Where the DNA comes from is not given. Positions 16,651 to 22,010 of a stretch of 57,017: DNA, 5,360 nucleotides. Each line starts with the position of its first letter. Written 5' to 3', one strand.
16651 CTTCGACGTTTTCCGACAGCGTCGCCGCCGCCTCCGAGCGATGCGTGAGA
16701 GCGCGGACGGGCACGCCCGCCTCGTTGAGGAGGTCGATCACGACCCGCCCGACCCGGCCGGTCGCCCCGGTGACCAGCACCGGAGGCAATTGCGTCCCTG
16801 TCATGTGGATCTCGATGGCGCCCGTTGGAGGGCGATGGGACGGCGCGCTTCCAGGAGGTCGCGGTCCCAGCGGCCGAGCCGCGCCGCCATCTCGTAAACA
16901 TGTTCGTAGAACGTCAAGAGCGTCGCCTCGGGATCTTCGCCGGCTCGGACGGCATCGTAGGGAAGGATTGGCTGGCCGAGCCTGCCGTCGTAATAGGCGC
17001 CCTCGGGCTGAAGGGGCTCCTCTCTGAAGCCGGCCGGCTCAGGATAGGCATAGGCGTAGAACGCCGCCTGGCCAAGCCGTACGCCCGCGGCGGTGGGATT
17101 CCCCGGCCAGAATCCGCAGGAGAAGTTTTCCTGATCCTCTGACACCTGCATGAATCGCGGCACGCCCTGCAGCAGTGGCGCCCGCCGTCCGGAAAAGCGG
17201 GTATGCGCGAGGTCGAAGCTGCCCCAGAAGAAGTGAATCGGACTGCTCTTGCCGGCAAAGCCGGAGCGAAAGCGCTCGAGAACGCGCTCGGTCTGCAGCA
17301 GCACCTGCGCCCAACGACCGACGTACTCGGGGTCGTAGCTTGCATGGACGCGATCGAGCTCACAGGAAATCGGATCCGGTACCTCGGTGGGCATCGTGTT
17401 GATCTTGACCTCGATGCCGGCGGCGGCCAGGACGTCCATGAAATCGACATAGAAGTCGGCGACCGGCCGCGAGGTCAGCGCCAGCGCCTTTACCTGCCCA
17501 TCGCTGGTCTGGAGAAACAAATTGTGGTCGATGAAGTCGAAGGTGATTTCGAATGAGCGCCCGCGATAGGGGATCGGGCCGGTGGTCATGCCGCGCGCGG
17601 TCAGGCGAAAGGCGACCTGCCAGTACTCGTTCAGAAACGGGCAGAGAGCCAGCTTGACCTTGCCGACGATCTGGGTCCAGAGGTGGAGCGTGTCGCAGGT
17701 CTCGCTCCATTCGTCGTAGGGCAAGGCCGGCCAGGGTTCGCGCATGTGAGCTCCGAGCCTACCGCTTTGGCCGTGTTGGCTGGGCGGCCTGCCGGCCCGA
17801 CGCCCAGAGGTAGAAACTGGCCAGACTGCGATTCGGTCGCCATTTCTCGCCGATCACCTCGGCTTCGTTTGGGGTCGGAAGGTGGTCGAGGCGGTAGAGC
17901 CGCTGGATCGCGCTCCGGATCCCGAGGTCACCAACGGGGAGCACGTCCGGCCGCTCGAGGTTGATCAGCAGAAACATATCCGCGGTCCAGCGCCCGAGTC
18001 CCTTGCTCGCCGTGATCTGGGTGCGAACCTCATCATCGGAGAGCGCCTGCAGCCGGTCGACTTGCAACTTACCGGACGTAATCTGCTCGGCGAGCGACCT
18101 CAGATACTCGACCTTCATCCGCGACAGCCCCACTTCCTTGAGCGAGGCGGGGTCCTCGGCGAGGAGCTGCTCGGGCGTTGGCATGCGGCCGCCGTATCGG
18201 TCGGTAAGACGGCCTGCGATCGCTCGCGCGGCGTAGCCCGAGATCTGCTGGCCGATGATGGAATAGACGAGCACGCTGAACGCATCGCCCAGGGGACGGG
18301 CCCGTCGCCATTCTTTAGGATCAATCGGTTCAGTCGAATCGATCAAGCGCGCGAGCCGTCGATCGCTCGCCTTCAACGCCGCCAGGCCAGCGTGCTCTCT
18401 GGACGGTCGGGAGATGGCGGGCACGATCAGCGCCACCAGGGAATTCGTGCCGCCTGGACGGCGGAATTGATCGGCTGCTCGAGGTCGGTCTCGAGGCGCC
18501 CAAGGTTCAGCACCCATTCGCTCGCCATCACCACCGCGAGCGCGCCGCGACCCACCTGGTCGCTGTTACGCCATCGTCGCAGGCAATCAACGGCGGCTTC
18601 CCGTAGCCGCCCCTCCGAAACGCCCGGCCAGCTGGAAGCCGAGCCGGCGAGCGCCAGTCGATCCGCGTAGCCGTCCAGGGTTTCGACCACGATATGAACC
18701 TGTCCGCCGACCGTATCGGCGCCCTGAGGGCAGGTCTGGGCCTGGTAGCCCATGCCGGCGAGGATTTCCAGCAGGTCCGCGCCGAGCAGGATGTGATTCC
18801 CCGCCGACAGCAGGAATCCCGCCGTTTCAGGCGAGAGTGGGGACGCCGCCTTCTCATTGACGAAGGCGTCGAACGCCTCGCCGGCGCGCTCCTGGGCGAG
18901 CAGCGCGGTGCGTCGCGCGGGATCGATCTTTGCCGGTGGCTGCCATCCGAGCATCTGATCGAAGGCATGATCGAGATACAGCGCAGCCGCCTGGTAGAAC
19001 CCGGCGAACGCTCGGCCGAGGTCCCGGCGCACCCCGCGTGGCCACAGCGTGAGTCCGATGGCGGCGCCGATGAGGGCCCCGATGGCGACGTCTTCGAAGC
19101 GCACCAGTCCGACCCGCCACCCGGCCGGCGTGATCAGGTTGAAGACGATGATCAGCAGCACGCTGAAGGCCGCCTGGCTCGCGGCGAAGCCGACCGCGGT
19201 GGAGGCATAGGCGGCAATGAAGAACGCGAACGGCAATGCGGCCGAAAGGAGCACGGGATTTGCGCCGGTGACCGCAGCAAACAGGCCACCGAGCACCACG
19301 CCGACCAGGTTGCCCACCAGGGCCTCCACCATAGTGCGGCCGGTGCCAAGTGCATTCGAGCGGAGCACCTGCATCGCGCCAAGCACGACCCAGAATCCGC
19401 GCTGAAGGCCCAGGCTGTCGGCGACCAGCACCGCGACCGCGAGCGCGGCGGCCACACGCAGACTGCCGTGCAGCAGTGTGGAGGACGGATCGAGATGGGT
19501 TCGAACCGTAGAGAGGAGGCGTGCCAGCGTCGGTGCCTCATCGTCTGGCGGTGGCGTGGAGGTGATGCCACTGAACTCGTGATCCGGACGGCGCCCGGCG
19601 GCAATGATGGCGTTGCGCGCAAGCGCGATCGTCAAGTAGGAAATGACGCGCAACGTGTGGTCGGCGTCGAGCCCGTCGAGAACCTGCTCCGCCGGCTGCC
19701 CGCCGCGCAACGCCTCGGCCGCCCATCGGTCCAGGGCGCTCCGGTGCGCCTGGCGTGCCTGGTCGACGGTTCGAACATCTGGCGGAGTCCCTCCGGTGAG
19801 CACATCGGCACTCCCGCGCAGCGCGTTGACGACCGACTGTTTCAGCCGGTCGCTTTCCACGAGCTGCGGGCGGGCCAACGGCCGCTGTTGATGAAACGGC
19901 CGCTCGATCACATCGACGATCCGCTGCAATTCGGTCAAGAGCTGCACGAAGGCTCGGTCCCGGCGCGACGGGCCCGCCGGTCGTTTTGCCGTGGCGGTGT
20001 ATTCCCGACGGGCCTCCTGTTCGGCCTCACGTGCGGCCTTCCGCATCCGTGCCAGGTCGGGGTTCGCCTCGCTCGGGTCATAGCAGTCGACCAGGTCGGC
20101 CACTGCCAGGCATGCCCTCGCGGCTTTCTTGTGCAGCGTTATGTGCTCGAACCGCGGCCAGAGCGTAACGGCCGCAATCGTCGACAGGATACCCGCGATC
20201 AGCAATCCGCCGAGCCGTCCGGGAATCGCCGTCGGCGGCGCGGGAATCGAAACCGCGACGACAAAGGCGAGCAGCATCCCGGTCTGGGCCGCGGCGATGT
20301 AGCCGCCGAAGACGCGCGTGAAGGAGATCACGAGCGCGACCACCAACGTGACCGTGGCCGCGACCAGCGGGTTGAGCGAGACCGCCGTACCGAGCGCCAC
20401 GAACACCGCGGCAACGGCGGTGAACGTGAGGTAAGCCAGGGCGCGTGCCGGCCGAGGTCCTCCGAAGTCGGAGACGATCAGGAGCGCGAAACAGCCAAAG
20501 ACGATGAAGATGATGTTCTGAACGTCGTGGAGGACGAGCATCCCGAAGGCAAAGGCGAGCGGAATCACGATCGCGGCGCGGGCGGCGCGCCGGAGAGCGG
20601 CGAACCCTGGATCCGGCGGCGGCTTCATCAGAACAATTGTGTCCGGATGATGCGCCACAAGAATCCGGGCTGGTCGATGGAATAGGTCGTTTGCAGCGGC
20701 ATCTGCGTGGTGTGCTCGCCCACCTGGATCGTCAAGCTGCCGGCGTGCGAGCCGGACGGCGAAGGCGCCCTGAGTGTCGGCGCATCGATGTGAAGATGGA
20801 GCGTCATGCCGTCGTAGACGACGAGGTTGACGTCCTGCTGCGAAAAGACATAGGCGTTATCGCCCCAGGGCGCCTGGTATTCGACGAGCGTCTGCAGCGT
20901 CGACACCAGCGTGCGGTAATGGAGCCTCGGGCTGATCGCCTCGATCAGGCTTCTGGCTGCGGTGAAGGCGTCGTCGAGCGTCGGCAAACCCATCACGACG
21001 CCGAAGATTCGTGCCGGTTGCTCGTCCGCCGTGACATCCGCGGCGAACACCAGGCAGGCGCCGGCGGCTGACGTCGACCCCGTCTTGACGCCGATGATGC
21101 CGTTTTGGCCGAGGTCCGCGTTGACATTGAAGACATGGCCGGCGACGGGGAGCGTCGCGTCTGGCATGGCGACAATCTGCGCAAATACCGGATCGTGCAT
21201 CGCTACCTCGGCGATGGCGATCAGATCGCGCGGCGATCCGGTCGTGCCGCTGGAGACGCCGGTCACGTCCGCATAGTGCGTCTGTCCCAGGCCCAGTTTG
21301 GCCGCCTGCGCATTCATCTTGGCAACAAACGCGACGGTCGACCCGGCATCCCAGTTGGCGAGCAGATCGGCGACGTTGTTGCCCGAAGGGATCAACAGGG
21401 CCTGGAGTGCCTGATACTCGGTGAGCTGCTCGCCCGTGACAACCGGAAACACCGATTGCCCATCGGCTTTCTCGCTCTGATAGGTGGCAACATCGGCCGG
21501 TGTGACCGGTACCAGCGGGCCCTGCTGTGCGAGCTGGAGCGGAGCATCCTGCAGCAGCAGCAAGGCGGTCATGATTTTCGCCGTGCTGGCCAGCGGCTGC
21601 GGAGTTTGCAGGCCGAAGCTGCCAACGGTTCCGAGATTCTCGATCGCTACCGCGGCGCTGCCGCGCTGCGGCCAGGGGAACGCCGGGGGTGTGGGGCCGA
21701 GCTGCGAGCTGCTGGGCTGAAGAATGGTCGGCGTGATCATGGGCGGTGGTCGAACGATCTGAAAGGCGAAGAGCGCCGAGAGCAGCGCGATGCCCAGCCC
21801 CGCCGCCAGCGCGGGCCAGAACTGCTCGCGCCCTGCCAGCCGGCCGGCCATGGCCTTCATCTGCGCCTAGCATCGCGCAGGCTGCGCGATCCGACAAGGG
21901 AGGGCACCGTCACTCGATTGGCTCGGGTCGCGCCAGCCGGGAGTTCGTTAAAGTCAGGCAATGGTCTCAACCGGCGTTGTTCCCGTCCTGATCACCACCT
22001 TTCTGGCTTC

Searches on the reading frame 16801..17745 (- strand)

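Call 11: search_protein_families(library=pfam, proteins=[window:16801-17745:-], max_evalue=0.001)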
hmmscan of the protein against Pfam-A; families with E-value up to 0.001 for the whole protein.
window:16801-17745:- (314 aa): 1 family
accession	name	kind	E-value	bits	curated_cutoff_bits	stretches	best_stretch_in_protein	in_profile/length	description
PF19459.4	DUF5996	-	8.4e-117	389.9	25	1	5-299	1-295/296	Family of unknown function (DUF5996)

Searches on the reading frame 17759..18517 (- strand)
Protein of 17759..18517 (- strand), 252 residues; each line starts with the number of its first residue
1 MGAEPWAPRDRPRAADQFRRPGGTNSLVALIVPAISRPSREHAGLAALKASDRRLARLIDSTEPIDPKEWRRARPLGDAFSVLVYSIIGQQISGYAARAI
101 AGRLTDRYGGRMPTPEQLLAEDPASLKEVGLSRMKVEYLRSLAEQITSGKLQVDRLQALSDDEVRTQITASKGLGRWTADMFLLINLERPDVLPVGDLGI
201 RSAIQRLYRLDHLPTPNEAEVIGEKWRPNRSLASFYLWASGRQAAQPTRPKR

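Call 11: search_protein_families(library=pfam, proteins=[window:17759-18517:-], max_evalue=0.001)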
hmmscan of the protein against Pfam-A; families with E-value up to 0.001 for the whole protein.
window:17759-18517:- (252 aa): 1 family
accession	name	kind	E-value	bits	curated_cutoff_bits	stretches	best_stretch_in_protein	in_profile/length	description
PF00730.31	HhH-GPD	-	1.2e-17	64.6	26.2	1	85-226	2-106/108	HhH-GPD superfamily base excision DNA repair protein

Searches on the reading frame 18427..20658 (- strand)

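Call 69: search_protein_families(library=pfam, proteins=[window:18427-20658:-], max_evalue=0.0001)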
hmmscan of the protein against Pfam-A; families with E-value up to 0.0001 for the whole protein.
window:18427-20658:- (743 aa): 1 family
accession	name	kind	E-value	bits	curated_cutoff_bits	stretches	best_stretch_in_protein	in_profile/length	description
PF13515.12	FUSC_2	-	2.4e-15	57.2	25.6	1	408-533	1-125/126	Fusaric acid resistance protein-like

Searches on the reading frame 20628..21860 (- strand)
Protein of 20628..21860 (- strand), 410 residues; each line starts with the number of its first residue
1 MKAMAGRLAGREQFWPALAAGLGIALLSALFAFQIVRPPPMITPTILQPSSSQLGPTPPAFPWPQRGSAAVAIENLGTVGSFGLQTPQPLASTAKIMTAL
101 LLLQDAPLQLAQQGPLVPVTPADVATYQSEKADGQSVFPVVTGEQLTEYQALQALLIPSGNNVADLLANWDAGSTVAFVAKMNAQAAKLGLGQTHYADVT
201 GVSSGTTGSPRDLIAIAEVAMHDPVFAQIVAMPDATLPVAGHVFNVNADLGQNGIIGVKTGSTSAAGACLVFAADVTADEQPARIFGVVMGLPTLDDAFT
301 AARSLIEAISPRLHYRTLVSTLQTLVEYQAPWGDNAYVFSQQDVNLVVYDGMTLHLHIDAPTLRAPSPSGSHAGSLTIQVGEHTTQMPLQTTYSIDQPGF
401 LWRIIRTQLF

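Call 69: search_protein_families(library=pfam, proteins=[window:20628-21860:-], max_evalue=0.0001)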
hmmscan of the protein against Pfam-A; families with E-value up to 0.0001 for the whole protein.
window:20628-21860:- (410 aa): 1 family
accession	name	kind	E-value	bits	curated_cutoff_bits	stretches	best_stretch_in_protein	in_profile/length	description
PF00768.25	Peptidase_S11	-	2.1e-26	93.3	27.6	1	86-292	33-237/239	D-alanyl-D-alanine carboxypeptidase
